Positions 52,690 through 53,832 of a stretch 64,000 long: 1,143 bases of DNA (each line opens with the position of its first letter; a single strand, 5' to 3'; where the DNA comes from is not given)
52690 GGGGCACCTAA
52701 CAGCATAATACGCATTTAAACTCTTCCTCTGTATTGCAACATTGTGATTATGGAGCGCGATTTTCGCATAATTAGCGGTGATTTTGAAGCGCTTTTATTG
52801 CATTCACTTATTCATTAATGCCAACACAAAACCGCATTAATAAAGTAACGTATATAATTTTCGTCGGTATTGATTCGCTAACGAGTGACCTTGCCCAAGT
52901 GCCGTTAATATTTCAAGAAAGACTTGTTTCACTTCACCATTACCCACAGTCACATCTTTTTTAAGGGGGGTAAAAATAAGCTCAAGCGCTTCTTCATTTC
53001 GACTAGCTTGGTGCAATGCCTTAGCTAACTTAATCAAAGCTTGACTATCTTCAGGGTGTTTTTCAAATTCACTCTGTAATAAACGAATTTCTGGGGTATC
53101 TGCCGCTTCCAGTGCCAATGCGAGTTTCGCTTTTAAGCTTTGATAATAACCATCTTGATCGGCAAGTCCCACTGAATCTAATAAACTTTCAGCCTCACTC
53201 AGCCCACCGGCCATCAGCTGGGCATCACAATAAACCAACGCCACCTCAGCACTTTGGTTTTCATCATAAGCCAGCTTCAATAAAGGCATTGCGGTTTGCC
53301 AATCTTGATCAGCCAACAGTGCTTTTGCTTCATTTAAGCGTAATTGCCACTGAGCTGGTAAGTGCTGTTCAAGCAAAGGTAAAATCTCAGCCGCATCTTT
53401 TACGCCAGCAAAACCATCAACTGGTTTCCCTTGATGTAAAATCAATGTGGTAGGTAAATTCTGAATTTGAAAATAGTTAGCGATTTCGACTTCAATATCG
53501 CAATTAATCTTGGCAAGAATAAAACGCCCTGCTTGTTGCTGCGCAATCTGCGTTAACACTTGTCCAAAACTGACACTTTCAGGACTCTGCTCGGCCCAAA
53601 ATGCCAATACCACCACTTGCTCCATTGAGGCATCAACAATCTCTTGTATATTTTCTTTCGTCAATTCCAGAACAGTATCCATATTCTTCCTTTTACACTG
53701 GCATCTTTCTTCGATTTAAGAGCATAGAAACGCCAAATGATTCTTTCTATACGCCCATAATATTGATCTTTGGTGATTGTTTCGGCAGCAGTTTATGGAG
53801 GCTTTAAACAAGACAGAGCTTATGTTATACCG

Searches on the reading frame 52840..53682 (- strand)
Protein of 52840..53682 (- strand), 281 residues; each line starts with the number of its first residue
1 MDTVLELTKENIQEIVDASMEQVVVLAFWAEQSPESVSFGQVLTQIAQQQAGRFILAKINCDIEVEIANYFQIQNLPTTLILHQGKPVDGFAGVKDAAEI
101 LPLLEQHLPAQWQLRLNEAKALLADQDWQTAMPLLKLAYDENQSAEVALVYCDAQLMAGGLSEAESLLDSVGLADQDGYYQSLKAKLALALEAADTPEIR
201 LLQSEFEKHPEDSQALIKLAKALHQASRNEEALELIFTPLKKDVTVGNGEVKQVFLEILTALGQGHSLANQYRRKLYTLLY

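Call 89: search_protein_families(library=pfam, proteins=[window:52840-53682:-], max_evalue=0.001)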
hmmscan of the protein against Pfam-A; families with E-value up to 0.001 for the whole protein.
window:52840-53682:- (281 aa): 6 families
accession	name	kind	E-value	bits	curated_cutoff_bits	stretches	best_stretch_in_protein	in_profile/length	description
PF14561.12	TPR_20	-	3.2e-27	95.1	25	1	193-281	2-90/90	Tetratricopeptide repeat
PF14559.12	TPR_19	-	3.8e-14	53.2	25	1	122-187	1-68/68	Tetratricopeptide repeat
PF00085.26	Thioredoxin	-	3.5e-11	43.5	23.5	1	4-102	2-99/103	Thioredoxin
PF07449.17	HyaE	-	9.6e-07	29.3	22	1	6-99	13-107/108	Hydrogenase-1 expression protein HyaE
PF13848.12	Thioredoxin_6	-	8.3e-05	23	27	1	3-84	78-160/184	Thioredoxin-like domain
PF13432.12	TPR_16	-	0.00013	22.7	32.7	0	201-235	19-53/65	Tetratricopeptide repeat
